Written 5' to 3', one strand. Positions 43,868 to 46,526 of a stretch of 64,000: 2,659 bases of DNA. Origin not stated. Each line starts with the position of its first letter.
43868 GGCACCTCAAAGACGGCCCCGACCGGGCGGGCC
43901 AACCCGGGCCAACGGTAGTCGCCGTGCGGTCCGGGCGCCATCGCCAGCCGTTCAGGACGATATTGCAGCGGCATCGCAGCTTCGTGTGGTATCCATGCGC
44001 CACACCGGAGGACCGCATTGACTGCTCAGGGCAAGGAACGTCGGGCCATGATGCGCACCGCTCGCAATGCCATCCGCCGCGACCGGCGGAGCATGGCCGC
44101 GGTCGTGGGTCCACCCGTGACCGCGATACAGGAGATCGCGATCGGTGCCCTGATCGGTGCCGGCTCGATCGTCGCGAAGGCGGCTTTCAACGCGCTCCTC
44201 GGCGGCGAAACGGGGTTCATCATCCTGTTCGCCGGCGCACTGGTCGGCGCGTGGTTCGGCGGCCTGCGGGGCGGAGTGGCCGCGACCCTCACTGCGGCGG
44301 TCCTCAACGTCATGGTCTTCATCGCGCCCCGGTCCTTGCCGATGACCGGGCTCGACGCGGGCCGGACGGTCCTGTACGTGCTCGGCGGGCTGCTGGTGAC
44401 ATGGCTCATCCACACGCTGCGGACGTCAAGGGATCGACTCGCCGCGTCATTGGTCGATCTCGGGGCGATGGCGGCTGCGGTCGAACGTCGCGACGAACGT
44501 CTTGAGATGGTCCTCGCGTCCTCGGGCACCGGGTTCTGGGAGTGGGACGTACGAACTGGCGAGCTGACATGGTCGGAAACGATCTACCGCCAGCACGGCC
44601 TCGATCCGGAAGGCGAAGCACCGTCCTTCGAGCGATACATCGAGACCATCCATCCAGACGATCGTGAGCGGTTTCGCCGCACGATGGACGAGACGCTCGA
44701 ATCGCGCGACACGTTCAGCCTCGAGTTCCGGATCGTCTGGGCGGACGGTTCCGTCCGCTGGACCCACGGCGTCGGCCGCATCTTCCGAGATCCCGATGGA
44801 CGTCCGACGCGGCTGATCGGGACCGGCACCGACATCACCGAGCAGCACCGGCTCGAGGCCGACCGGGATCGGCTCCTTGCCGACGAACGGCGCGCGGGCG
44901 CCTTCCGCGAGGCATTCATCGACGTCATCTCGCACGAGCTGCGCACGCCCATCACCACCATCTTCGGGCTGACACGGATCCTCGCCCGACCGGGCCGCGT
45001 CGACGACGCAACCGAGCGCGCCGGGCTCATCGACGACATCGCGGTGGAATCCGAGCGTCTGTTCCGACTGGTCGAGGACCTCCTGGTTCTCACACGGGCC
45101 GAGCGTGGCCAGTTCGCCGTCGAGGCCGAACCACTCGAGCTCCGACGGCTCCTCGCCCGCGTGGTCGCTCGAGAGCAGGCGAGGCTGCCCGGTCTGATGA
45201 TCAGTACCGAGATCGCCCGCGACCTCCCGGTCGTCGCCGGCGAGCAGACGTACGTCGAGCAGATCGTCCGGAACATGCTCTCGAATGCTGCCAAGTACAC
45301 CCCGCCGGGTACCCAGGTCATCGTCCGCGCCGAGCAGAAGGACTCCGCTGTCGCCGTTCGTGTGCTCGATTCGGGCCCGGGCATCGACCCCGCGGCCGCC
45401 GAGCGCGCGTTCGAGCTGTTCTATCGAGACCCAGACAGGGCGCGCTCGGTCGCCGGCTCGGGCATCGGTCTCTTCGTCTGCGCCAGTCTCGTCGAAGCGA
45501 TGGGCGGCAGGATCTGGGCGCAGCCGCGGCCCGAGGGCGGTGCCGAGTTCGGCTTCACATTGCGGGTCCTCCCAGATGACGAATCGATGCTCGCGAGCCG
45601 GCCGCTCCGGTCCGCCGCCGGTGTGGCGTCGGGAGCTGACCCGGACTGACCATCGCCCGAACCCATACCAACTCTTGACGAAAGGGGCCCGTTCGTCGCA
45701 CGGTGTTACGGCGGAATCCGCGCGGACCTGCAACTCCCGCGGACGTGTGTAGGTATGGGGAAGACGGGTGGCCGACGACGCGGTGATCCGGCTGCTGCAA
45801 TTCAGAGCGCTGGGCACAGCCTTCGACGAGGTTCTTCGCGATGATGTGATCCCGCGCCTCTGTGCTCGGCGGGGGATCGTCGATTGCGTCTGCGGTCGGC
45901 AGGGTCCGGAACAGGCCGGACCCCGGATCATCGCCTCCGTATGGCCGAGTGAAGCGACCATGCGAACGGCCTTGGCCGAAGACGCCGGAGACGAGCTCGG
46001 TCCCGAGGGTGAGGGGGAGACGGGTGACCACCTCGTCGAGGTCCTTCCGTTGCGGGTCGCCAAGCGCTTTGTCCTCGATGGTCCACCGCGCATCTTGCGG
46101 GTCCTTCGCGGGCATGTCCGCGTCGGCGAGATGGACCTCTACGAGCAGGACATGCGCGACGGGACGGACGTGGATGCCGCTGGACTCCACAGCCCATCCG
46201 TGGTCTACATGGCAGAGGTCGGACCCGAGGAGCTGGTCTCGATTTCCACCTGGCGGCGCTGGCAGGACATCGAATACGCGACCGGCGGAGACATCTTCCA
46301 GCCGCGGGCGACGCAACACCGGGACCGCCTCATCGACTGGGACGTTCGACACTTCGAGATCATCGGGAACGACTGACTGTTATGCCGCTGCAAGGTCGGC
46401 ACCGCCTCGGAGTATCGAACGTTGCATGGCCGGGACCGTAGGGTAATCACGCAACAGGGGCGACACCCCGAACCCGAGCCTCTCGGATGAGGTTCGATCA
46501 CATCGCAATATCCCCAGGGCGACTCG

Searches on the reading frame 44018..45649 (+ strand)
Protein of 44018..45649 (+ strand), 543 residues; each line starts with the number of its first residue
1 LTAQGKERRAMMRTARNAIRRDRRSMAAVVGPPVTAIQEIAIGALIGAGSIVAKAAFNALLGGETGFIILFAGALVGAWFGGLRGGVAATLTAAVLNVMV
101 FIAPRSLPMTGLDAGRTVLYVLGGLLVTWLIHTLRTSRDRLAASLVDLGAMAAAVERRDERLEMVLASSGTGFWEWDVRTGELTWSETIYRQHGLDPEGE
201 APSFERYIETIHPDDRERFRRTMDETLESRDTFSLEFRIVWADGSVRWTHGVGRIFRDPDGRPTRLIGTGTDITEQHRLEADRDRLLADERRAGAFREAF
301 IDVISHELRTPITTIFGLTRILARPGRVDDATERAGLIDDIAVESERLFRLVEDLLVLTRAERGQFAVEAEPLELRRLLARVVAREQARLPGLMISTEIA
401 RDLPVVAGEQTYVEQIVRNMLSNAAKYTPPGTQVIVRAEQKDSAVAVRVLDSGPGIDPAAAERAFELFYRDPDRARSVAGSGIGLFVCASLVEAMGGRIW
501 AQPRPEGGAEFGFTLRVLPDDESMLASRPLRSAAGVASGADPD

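Call 5: search_protein_families(library=pfam, proteins=[window:44018-45649:+], max_evalue=1)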
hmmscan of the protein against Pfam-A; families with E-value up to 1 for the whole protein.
window:44018-45649:+ (543 aa): 10 families
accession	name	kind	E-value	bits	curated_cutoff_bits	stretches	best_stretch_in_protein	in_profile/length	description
PF02518.31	HATPase_c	-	6e-25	88.3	26.4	1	410-517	3-109/111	Histidine kinase-, DNA gyrase B-, and HSP90-like ATPase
PF08447.18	PAS_3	-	3.3e-21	75.8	25.6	1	183-269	2-88/89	PAS fold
PF00512.31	HisKA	-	9.6e-14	51.6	26.9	1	297-364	2-66/66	His Kinase A (phospho-acceptor) domain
PF00989.32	PAS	-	3.4e-07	30.7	22.6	1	161-273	2-113/113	PAS fold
PF13581.12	HATPase_c_2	-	3.9e-06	27.3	27.4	1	412-495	31-112/127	Histidine kinase-like ATPase domain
PF08448.16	PAS_4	-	9e-05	23.1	23.1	1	211-278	43-110/110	PAS fold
PF13493.11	DUF4118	-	0.00072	19.7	28.4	1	42-140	3-103/107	Domain of unknown function (DUF4118)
PF13426.13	PAS_9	-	0.0022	18.7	27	1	210-275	38-103/103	PAS domain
PF13589.12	HATPase_c_3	-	0.062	13.8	25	1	416-487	10-79/137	Histidine kinase-, DNA gyrase B-, and HSP90-like ATPase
PF19764.4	DUF6251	-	0.87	9.8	26.5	1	32-63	47-78/126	Family of unknown function (DUF6251)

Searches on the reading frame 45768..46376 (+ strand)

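Call 5: search_protein_families(library=pfam, proteins=[window:45768-46376:+], max_evalue=1)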
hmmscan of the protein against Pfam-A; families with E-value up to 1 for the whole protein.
window:45768-46376:+ (202 aa): 0 families

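Call 29: search_protein_families(library=ncbifam, proteins=[window:45768-46376:+], max_evalue=1)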
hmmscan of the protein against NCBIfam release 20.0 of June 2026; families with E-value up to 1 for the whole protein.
window:45768-46376:+ (202 aa): 1 family
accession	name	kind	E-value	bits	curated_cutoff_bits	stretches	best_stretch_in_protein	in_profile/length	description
NF007793.0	PRK10490.1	equivalog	0.13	10.2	1123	1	131-190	91-152/895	two-component system sensor histidine kinase KdpD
